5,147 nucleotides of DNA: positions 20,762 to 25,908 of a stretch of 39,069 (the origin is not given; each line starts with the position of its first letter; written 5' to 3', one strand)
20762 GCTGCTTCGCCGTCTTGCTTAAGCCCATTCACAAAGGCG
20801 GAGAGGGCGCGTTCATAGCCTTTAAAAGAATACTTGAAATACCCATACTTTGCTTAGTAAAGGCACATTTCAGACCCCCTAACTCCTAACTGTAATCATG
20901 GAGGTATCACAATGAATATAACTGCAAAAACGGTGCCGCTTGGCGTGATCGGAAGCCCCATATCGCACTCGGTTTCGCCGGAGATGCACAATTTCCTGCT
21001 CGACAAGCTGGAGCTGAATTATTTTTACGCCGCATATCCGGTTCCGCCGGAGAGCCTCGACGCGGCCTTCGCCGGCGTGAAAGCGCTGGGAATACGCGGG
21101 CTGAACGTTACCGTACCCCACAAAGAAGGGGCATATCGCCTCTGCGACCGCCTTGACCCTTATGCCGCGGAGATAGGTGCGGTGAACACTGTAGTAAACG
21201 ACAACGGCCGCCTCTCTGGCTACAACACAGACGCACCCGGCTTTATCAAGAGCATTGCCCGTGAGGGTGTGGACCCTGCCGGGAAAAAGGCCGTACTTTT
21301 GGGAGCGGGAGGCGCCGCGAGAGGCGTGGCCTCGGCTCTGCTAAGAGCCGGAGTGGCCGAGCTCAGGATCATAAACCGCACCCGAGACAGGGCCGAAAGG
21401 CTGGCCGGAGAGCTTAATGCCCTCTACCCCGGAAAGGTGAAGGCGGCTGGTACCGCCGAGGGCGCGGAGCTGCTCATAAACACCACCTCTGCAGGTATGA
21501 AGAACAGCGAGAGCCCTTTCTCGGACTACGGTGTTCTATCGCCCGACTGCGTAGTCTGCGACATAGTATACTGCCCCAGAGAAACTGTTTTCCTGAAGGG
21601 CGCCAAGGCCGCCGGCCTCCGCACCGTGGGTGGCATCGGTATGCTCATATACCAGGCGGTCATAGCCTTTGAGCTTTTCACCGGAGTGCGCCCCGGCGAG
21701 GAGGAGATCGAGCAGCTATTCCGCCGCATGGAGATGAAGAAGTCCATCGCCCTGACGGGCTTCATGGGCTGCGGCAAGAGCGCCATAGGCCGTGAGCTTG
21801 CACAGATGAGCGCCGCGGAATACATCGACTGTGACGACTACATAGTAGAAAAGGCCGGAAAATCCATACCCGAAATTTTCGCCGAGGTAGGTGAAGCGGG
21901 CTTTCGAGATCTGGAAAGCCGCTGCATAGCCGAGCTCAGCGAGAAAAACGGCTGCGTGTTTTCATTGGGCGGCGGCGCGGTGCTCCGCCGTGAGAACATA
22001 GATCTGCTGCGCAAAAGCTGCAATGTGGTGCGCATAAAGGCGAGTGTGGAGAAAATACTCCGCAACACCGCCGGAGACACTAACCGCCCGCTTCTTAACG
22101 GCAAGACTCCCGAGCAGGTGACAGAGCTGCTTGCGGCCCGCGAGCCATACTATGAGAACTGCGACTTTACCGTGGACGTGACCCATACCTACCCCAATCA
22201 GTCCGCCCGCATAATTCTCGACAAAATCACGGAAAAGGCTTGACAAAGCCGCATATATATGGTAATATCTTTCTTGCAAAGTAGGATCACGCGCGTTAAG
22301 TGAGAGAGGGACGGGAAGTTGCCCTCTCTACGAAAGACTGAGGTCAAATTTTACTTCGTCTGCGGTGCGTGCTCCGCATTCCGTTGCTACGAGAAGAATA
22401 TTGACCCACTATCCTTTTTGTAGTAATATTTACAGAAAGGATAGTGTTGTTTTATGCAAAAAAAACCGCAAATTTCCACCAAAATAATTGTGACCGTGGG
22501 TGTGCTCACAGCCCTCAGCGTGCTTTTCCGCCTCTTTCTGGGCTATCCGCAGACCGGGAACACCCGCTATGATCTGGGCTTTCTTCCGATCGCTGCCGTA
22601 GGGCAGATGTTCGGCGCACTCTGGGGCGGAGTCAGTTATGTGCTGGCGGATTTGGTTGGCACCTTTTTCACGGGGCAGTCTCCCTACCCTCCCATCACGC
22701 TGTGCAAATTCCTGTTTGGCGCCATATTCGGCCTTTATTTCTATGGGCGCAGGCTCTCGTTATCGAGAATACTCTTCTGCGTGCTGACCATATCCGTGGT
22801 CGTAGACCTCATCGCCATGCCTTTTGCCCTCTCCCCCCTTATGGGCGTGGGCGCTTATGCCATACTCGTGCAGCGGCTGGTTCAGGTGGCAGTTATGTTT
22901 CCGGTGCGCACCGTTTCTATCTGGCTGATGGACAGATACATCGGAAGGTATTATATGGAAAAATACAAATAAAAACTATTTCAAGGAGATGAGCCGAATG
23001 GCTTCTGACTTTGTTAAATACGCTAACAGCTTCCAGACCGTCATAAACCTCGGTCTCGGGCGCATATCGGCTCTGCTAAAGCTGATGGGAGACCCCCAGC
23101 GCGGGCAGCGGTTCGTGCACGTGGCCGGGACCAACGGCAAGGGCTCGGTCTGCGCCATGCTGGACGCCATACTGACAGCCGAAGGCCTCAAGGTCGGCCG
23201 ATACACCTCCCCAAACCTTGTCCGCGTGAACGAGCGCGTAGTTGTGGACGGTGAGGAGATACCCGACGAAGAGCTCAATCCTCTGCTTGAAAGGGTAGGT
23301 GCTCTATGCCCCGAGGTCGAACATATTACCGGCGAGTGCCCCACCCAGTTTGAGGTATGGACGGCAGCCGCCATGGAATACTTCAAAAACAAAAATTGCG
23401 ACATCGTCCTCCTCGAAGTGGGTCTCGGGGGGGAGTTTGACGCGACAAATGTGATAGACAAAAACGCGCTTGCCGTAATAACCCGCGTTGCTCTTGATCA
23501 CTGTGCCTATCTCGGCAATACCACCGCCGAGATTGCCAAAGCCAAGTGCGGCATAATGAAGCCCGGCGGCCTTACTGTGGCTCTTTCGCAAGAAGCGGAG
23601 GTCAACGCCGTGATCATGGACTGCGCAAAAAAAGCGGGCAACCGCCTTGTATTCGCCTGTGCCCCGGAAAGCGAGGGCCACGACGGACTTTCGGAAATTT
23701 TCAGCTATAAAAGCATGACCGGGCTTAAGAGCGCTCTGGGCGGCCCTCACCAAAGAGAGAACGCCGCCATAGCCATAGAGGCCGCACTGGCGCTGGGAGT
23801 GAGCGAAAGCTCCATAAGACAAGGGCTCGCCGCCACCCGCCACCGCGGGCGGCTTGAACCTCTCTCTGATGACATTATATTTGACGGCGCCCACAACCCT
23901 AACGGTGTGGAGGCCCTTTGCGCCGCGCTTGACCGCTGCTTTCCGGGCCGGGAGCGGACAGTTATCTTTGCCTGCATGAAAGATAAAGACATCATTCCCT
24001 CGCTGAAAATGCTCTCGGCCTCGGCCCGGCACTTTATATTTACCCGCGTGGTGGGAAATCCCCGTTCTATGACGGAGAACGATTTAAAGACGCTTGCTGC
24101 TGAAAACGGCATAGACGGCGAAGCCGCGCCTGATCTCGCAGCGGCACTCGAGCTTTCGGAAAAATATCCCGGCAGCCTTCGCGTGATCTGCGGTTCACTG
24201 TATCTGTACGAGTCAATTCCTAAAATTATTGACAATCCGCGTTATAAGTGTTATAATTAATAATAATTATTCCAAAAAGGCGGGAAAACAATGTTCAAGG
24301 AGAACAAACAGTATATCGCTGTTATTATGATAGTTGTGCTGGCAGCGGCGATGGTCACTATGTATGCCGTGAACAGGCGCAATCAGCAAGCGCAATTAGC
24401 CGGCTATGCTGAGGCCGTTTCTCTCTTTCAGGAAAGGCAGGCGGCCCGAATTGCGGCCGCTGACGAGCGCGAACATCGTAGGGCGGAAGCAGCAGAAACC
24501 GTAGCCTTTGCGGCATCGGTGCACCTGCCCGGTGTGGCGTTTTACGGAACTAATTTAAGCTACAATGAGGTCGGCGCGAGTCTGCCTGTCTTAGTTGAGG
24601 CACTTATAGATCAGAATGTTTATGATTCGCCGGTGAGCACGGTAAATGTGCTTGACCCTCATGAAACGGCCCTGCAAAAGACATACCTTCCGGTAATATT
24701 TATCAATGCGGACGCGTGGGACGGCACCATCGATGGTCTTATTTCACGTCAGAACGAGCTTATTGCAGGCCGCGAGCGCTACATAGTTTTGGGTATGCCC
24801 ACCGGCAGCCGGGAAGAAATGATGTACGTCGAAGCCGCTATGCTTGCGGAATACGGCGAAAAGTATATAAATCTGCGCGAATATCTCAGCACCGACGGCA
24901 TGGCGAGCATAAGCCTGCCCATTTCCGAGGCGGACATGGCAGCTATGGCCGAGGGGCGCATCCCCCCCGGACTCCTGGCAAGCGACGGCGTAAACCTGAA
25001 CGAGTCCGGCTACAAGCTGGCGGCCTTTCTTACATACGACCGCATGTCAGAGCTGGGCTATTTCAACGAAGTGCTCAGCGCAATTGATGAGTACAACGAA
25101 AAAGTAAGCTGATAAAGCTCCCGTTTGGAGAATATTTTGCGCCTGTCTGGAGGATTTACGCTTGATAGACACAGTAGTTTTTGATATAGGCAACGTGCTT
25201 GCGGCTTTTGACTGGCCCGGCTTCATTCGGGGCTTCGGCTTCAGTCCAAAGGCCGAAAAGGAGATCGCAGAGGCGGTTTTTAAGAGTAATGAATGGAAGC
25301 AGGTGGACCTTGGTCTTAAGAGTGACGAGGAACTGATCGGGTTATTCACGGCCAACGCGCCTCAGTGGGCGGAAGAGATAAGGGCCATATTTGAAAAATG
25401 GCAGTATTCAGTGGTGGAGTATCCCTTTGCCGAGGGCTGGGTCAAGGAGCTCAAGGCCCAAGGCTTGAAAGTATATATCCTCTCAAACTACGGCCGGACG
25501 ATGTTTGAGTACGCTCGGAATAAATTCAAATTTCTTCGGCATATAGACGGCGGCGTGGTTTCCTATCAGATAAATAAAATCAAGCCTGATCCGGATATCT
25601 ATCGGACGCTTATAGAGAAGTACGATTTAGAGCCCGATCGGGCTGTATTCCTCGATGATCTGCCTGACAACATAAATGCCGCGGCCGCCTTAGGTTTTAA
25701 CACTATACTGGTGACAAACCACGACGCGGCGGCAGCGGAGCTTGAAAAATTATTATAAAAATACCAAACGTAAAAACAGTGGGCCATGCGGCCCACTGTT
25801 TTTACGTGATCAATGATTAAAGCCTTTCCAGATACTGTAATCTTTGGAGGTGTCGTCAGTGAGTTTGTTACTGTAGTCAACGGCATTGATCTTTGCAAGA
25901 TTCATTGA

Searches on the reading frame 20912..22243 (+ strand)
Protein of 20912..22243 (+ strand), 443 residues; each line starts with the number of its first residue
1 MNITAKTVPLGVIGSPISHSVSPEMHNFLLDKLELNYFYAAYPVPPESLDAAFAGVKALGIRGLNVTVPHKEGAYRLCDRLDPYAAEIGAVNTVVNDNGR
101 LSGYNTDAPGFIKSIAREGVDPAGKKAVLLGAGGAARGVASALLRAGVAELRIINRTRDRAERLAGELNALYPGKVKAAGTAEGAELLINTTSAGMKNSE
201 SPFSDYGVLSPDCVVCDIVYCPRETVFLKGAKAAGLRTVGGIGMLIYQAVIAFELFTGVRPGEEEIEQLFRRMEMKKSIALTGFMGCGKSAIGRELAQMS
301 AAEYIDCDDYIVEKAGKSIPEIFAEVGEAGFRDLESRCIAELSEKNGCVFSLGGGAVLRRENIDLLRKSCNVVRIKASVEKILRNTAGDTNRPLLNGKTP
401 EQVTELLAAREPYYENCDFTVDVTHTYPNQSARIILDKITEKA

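Call 15: search_protein_families(library=pfam, proteins=[window:20912-22243:+], max_evalue=0.001)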
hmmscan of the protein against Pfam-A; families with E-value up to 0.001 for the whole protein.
window:20912-22243:+ (443 aa): 4 families
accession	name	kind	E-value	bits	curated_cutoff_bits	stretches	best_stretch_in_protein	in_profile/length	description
PF01202.28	SKI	-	5.8e-45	153.7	22.1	1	285-439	1-158/159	Shikimate kinase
PF08501.16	Shikimate_dh_N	-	1.1e-27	96.6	27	1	12-94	1-83/83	Shikimate dehydrogenase substrate binding domain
PF18317.6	SDH_C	-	2.8e-09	37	25.8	1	241-268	1-28/31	Shikimate 5'-dehydrogenase C-terminal domain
PF01488.26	Shikimate_DH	-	1.6e-08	35.2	24.3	1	122-170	10-58/138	Shikimate / quinate 5-dehydrogenase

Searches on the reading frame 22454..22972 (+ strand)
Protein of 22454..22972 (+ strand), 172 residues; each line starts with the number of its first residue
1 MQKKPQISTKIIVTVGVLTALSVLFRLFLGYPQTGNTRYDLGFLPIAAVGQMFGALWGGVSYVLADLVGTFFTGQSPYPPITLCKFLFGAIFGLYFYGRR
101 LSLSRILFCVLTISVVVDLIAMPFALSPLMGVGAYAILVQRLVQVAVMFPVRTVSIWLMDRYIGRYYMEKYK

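Call 15: search_protein_families(library=pfam, proteins=[window:22454-22972:+], max_evalue=0.001)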
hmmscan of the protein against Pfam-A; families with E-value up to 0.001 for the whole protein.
window:22454-22972:+ (172 aa): 2 families
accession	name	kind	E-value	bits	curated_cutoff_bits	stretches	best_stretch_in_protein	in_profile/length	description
PF12822.12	ECF_trnsprt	-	6.2e-10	39.8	30.7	1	12-131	3-128/169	ECF transporter, substrate-specific component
PF07155.17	ECF-ribofla_trS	-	4.9e-08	33.6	26.7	1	7-125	2-129/172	ECF-type riboflavin transporter, S component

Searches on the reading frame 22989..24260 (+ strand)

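Call 15: search_protein_families(library=pfam, proteins=[window:22989-24260:+], max_evalue=0.001)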
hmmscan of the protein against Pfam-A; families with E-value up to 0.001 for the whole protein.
window:22989-24260:+ (423 aa): 2 families
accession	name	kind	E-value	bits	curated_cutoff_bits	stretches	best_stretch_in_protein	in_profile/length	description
PF02875.26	Mur_ligase_C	-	2.8e-12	48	28.4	1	287-403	1-126/127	Mur ligase, glutamate ligase domain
PF08245.18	Mur_ligase_M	-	1.6e-09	38.5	24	1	45-265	1-199/200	Mur ligase middle domain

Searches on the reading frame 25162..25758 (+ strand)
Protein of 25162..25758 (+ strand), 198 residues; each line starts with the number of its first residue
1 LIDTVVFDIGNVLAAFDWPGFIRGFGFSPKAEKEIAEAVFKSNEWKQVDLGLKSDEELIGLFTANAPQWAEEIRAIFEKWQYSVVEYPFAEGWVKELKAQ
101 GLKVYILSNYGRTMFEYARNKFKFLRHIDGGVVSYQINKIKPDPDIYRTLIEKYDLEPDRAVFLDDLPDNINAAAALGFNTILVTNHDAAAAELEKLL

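Call 15: search_protein_families(library=pfam, proteins=[window:25162-25758:+], max_evalue=0.001)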
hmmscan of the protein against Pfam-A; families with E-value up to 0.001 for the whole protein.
window:25162-25758:+ (198 aa): 3 families
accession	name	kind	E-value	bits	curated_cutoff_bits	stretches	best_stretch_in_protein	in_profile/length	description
PF00702.32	Hydrolase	-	6.1e-14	53.3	26.4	1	2-178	1-191/191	haloacid dehalogenase-like hydrolase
PF13419.12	HAD_2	-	1.6e-13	51.6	23.8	1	58-184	60-178/178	Haloacid dehalogenase-like hydrolase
PF13242.12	Hydrolase_like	-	2.7e-05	24.4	22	1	141-195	4-59/75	HAD-hyrolase-like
